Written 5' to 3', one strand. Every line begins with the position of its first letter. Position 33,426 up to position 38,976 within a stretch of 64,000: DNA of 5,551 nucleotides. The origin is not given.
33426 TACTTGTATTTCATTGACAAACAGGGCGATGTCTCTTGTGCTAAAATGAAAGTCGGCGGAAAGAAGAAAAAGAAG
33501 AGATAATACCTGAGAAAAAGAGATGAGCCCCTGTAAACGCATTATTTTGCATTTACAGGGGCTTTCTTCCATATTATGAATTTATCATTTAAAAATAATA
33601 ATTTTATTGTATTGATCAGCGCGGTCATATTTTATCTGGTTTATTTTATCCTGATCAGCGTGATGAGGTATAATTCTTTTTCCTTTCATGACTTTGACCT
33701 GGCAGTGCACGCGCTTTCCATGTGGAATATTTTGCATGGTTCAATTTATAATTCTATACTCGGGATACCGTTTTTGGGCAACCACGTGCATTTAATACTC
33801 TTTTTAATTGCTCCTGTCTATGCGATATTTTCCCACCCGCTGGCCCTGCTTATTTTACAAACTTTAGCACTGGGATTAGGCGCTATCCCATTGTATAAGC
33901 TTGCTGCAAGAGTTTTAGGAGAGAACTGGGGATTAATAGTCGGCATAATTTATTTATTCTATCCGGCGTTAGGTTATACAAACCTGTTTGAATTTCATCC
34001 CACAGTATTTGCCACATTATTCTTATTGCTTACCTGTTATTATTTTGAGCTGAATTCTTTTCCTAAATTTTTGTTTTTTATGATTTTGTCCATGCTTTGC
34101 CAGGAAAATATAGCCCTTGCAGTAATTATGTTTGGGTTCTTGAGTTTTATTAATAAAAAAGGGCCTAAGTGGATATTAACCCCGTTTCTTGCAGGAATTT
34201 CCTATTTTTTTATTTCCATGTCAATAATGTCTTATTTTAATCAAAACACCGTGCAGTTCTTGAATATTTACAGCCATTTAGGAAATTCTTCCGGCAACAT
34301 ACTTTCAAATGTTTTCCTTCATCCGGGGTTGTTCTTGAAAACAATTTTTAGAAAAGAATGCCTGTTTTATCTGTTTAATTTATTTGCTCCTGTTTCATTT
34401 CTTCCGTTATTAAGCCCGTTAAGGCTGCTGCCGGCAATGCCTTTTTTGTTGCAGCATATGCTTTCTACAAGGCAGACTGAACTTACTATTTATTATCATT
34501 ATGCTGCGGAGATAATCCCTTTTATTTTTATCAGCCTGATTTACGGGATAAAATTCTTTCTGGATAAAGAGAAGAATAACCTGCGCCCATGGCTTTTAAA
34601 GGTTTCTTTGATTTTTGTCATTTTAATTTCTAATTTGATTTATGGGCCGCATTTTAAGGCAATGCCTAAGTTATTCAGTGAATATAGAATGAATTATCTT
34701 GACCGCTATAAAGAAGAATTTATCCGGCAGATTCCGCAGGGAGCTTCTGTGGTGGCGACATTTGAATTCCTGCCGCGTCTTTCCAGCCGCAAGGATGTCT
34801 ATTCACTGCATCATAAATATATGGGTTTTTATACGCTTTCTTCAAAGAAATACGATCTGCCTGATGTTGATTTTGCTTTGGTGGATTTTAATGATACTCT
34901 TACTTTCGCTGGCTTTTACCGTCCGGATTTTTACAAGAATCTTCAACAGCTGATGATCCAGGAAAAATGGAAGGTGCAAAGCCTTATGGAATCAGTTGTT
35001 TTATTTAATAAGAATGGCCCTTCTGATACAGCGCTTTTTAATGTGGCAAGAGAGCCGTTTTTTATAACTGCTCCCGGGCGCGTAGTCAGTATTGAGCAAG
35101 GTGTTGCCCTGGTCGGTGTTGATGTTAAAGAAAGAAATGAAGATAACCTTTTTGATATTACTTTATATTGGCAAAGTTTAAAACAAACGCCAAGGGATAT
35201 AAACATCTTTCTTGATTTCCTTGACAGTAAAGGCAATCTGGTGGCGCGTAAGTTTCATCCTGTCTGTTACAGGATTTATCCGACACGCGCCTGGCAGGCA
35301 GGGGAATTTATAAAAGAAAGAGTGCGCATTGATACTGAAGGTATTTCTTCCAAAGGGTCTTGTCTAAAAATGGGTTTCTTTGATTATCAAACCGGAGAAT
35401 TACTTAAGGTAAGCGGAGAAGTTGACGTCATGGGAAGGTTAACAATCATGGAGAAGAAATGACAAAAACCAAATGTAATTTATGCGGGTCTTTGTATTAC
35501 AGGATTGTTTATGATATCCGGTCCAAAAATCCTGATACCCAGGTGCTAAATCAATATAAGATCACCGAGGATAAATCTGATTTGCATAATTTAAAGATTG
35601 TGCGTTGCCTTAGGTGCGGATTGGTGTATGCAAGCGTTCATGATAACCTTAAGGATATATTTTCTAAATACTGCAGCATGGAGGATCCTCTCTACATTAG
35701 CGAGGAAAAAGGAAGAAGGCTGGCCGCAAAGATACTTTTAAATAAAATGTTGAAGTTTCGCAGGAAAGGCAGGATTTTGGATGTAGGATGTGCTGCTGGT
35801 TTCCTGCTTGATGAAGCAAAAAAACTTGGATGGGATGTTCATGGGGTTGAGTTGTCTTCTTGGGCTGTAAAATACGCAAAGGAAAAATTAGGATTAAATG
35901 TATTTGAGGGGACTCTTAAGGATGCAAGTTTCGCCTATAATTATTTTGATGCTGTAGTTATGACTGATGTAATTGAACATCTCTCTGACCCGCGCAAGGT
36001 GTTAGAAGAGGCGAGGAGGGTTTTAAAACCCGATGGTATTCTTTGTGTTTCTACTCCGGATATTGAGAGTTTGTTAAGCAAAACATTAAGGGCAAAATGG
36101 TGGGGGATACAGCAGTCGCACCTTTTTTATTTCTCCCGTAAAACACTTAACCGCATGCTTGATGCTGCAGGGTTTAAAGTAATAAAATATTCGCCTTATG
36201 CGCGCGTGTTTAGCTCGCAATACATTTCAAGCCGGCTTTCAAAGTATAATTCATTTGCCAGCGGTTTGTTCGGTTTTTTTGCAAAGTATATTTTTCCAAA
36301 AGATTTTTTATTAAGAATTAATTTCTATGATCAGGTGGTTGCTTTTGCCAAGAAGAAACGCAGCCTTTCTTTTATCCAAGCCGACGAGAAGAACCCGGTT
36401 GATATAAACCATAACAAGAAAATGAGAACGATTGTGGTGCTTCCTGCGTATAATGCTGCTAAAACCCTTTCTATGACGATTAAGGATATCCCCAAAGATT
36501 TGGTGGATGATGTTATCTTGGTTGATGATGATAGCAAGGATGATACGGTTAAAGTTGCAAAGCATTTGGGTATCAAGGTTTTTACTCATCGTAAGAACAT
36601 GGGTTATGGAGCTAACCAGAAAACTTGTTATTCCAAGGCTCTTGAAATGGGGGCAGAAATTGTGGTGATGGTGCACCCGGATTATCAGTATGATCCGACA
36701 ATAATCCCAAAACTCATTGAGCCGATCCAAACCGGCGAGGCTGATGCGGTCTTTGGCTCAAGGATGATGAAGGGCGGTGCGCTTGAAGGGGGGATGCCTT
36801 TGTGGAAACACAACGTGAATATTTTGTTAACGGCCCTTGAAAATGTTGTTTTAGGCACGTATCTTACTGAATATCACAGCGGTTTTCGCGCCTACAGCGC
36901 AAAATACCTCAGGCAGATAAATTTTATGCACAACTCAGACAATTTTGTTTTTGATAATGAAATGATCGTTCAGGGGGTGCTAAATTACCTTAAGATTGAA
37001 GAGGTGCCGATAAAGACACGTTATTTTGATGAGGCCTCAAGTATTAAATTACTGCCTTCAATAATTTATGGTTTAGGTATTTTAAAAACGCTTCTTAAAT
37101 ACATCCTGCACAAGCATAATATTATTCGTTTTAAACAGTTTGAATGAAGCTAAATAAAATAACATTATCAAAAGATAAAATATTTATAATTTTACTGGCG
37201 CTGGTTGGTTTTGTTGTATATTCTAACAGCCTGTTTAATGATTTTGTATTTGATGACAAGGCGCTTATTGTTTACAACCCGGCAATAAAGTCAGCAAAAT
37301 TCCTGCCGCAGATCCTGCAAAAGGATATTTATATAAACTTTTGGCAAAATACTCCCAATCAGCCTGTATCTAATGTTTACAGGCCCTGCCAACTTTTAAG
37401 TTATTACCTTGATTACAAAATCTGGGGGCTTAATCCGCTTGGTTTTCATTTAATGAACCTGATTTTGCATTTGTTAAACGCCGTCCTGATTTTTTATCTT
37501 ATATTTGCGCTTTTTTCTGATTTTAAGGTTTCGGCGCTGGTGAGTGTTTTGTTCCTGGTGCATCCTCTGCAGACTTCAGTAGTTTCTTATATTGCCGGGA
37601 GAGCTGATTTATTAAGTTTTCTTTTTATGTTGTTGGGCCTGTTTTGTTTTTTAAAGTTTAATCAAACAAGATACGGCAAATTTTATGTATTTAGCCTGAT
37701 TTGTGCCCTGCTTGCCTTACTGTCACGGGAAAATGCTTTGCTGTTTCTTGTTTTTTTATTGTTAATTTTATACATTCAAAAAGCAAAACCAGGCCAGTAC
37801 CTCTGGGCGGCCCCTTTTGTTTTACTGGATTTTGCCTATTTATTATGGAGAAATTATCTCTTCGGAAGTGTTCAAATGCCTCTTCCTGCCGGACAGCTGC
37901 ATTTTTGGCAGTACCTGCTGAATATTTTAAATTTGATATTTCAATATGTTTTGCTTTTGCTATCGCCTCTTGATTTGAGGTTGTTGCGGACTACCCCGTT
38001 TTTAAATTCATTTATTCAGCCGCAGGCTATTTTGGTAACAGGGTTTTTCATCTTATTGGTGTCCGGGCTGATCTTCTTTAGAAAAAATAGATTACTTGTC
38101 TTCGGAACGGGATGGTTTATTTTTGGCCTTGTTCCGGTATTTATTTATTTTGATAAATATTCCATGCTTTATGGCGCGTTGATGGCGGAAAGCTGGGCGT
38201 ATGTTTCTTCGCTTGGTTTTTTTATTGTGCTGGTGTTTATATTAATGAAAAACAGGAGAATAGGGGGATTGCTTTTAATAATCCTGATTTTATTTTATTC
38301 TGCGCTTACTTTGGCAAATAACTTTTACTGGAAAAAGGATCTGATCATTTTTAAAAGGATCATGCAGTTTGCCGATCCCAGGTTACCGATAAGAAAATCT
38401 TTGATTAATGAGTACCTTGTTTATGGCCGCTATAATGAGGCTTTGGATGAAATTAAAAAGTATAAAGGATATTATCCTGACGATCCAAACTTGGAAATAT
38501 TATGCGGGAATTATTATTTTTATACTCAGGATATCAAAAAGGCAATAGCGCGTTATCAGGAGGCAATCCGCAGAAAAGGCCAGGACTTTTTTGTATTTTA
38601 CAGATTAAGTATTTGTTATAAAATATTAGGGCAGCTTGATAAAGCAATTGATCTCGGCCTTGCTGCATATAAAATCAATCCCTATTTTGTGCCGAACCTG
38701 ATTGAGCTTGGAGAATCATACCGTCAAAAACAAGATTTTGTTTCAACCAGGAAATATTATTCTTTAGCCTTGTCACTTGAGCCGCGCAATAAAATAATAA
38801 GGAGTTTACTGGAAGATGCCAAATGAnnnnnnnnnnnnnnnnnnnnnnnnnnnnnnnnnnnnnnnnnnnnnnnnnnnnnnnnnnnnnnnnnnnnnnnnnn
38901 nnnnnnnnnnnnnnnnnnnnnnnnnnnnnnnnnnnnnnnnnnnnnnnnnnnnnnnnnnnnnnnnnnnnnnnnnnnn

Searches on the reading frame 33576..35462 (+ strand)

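Call 53: search_protein_families(library=pfam, proteins=[window:33576-35462:+], max_evalue=0.00001)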
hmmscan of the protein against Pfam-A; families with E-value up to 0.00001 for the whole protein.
window:33576-35462:+ (628 aa): 1 family
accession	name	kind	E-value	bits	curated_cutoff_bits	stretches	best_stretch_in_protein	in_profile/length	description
PF09852.15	DUF2079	-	1.8e-61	209.1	28.2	1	31-467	1-450/459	Predicted membrane protein (DUF2079)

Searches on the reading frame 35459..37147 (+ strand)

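Call 53: search_protein_families(library=pfam, proteins=[window:35459-37147:+], max_evalue=0.00001)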
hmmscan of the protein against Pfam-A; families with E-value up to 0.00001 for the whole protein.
window:35459-37147:+ (562 aa): 8 families
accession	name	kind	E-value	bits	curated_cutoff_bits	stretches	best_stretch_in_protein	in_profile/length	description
PF13489.12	Methyltransf_23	-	2.2e-29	102.7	27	1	87-243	7-163/164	Methyltransferase domain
PF00535.33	Glycos_transf_2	-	4.6e-21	75.9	23.3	1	326-486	2-166/168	Glycosyl transferase family 2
PF08241.18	Methyltransf_11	-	9.4e-21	74.7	21.2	1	107-196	1-94/95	Methyltransferase domain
PF13649.12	Methyltransf_25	-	8.7e-17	62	27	1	106-193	1-97/97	Methyltransferase domain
PF13847.12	Methyltransf_31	-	9.7e-16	58.2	27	1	103-211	4-123/145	Methyltransferase domain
PF08242.18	Methyltransf_12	-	1.8e-15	57.9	30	1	107-195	1-98/98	Methyltransferase domain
PF07021.18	MetW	-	2.8e-09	37.3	21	1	103-189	14-102/193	Methionine biosynthesis protein MetW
PF01209.24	Ubie_methyltran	-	4.1e-08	33.3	20.1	0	59-197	8-151/233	ubiE/COQ5 methyltransferase family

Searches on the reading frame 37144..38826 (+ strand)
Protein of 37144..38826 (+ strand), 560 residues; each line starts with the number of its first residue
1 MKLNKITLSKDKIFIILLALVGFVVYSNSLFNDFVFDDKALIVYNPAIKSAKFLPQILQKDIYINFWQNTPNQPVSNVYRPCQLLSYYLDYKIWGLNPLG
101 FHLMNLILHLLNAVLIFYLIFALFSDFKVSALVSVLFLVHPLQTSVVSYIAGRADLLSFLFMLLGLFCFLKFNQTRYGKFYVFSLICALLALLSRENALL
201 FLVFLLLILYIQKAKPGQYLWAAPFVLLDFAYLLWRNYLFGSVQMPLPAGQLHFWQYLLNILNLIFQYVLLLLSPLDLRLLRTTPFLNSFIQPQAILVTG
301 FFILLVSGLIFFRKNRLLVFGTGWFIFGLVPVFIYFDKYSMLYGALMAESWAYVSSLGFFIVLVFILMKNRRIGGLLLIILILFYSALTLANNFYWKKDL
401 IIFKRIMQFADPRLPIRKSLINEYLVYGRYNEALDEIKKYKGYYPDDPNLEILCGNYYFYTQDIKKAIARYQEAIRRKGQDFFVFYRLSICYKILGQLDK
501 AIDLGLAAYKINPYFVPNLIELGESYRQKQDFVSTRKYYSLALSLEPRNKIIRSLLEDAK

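Call 53: search_protein_families(library=pfam, proteins=[window:37144-38826:+], max_evalue=0.00001)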
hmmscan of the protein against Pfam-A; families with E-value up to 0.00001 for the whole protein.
window:37144-38826:+ (560 aa): 3 families
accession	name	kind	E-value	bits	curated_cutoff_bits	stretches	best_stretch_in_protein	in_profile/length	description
PF07719.23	TPR_2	-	2.7e-09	36.9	27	0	484-513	3-32/34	Tetratricopeptide repeat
PF00515.34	TPR_1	-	3e-06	27.2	27.8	0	521-549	6-34/34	Tetratricopeptide repeat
PF13424.12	TPR_12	-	7.4e-06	26.5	30.1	0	430-477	26-74/77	Tetratricopeptide repeat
